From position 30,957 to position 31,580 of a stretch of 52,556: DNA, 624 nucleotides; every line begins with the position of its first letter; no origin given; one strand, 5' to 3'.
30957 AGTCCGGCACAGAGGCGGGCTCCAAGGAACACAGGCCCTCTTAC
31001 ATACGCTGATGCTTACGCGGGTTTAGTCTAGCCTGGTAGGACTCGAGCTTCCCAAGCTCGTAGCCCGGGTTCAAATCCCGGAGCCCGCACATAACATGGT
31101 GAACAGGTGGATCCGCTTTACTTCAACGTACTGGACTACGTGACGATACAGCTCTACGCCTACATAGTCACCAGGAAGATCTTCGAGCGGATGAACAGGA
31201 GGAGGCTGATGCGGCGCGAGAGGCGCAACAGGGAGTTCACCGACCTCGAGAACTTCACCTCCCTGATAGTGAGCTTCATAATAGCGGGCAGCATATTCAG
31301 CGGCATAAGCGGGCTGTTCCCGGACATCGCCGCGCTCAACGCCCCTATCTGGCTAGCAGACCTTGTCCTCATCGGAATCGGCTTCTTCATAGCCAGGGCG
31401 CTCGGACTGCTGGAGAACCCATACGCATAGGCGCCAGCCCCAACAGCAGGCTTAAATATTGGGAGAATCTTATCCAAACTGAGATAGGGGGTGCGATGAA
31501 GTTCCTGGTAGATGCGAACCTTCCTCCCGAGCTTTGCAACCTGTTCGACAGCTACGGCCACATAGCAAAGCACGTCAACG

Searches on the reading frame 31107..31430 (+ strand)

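Call 3: search_protein_families(library=pfam, proteins=[window:31107-31430:+], max_evalue=1)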
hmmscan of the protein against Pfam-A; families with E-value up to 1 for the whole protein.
window:31107-31430:+ (107 aa): 1 family
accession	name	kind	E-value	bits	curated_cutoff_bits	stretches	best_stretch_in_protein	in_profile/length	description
PF14239.11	RRXRR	-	0.056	13.8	25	1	21-43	82-104/174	RRXRR protein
